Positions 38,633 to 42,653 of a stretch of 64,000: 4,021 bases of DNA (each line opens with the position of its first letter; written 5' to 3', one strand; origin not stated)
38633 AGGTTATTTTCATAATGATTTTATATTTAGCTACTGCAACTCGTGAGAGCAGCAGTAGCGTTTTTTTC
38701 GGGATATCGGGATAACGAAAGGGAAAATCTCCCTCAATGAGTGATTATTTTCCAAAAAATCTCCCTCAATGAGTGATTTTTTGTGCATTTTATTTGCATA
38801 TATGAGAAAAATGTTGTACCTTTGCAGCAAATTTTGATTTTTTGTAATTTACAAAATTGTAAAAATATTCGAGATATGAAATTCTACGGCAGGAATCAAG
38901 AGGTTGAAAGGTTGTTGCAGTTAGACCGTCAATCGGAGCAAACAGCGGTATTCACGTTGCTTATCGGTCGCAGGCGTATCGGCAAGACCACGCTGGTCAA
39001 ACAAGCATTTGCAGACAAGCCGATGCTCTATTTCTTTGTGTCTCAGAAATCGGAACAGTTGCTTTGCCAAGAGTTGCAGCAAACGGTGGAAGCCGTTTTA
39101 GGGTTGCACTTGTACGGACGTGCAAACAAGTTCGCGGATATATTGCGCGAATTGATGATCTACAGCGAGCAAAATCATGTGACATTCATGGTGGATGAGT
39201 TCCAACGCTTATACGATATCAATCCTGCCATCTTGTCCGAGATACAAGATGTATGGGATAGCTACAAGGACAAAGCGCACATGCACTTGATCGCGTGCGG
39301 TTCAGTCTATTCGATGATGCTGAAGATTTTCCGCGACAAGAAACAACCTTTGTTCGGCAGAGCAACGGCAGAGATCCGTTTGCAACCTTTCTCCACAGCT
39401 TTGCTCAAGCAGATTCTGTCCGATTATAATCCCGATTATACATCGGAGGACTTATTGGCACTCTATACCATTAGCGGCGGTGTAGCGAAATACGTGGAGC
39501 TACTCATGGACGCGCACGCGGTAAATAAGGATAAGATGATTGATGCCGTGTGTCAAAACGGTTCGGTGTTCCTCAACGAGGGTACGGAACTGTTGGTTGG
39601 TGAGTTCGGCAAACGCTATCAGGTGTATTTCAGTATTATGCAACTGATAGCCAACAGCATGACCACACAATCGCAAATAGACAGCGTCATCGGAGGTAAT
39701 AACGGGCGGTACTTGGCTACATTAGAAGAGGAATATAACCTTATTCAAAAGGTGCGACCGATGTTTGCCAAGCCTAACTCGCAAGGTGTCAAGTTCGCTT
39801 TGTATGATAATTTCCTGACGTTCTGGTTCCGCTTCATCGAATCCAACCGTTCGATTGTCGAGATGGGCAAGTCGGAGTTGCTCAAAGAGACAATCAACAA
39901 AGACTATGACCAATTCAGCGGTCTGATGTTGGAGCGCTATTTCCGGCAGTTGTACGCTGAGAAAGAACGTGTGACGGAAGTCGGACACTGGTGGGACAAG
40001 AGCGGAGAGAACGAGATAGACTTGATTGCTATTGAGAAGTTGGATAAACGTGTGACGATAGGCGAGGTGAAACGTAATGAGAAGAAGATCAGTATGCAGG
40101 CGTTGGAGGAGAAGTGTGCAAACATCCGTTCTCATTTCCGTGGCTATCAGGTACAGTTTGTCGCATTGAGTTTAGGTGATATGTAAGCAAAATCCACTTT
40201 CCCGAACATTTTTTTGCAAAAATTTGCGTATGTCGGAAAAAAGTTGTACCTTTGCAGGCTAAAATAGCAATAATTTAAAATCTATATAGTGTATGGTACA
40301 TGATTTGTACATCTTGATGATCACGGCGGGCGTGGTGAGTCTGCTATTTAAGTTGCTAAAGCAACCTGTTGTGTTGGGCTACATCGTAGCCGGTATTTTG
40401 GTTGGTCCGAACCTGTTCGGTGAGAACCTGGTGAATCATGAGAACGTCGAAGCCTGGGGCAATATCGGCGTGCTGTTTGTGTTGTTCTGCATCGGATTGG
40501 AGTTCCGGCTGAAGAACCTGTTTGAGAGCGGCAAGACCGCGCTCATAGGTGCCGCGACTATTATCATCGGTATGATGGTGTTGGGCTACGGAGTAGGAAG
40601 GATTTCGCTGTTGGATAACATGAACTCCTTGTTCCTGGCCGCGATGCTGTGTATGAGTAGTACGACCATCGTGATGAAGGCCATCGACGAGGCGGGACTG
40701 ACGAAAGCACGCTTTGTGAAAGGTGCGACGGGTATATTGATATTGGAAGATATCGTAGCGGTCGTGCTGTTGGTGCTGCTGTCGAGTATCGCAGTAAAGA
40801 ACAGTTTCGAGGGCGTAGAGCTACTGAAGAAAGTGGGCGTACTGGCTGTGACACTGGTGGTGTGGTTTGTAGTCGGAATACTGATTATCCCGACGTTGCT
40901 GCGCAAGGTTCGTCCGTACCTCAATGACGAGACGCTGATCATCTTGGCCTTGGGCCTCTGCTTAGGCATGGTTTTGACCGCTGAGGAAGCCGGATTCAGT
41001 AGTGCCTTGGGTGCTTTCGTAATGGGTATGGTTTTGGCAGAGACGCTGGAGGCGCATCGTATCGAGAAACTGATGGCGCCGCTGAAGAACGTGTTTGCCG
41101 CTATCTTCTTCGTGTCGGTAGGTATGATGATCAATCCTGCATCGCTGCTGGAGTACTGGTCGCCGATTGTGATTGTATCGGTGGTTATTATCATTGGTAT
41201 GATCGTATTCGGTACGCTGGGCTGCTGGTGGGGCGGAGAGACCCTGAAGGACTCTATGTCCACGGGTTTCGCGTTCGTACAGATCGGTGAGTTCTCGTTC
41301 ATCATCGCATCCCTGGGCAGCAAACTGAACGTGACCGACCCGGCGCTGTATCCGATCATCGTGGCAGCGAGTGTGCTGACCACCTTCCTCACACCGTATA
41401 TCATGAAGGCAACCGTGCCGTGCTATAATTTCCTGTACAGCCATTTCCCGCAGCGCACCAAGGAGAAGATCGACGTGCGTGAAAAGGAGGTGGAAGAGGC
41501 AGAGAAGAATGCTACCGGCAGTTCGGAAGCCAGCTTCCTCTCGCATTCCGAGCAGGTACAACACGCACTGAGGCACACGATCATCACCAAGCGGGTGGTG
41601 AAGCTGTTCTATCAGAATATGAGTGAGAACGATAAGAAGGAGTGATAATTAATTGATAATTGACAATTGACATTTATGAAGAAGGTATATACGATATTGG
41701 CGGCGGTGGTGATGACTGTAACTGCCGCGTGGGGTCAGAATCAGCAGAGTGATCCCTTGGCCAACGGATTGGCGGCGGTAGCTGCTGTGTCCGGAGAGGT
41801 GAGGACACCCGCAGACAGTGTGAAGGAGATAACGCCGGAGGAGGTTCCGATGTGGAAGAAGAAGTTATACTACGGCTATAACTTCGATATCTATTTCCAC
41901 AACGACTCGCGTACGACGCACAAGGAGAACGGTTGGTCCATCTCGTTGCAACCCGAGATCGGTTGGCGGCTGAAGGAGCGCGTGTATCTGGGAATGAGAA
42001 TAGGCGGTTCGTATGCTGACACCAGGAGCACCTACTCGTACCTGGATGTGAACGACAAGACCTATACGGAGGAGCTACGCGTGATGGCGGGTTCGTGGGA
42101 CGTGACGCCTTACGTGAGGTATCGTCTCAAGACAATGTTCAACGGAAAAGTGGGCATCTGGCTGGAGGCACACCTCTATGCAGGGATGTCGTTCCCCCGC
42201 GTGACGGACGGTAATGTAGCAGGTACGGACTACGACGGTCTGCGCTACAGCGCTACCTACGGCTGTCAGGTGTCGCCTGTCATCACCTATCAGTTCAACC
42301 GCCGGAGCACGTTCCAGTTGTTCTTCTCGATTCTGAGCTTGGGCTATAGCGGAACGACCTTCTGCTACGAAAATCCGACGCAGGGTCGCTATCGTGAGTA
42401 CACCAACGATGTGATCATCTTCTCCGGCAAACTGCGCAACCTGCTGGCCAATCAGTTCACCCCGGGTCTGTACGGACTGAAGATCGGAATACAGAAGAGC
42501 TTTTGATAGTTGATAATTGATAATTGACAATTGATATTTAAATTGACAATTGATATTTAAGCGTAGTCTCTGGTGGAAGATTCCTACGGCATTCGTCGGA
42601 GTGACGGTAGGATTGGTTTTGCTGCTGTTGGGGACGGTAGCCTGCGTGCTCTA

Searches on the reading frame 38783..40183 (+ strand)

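Call 3: search_protein_families(library=padloc, proteins=[window:38783-40183:+], max_evalue=0.01)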
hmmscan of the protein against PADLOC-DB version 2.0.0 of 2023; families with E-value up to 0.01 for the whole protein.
window:38783-40183:+ (467 aa): 6 families
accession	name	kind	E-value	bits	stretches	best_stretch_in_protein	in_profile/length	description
PDLC04985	PDC-S27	-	6.6e-49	165.1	1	31-450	3-434/484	-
PDLC04984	PDC-S27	-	1.3e-38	131.1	1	33-443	3-424/474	-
PDLC04789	PDC-S01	-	3.2e-09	34.3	1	54-210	16-141/375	-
PDLC04791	PDC-S01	-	1.9e-08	31.5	1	48-180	12-126/395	-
PDLC04790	PDC-S01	-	1.3e-07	28.7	0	50-86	23-58/422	-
PDLC04140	mad8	-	0.0081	13.7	0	361-455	38-117/314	mads_8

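Call 4: search_protein_families(library=pfam, proteins=[window:38783-40183:+], max_evalue=0.01)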
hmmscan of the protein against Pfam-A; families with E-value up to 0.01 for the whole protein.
window:38783-40183:+ (467 aa): 5 families
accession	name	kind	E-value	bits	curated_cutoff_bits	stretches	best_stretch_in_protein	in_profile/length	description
PF03008.20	DUF234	-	5.7e-16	59.2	22.5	1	348-433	1-91/100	Archaea bacterial proteins of unknown function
PF01637.24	ATPase_2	-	1.7e-12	48.1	33.2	1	34-240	1-224/225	ATPase domain predominantly from Archaea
PF13173.12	AAA_14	-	9.2e-10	39.1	27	1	58-205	5-125/129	AAA domain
PF13191.12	AAA_16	-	9.9e-07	29.8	32.6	1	33-143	1-144/167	AAA ATPase domain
PF13401.12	AAA_22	-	4e-06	27.6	27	1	54-173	4-122/130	AAA domain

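Call 5: search_protein_families(library=ncbifam, proteins=[window:38783-40183:+], max_evalue=0.01)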
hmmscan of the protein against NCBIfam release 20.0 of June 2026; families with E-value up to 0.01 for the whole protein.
window:38783-40183:+ (467 aa): 0 families

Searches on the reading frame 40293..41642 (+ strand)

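Call 70: search_protein_families(library=pfam, proteins=[window:40293-41642:+], max_evalue=5)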
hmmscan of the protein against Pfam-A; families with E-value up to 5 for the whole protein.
window:40293-41642:+ (450 aa): 1 family
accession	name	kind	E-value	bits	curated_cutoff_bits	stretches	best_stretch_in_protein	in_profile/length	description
PF00999.27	Na_H_Exchanger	-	6e-60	203.5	26.2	1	12-371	4-369/375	Sodium/hydrogen exchanger, transmembrane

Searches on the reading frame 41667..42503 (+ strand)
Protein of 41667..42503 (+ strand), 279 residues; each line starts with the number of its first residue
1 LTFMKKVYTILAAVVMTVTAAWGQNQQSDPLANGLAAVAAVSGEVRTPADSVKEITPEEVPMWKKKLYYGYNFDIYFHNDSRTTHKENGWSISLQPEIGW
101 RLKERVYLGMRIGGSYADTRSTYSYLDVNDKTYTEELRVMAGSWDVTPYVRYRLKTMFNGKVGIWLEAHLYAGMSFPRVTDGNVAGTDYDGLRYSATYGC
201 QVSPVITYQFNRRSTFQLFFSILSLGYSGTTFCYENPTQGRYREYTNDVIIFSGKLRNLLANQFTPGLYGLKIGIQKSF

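Call 70: search_protein_families(library=pfam, proteins=[window:41667-42503:+], max_evalue=5)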
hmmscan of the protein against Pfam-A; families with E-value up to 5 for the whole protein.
window:41667-42503:+ (279 aa): 2 families
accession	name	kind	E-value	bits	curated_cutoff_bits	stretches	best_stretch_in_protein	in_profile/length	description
PF13568.12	OMP_b-brl_2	-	0.033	14.7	27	1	166-226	9-66/175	Outer membrane protein beta-barrel domain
PF13505.12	OMP_b-brl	-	0.82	10.2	28.7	1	73-202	31-136/175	Outer membrane protein beta-barrel domain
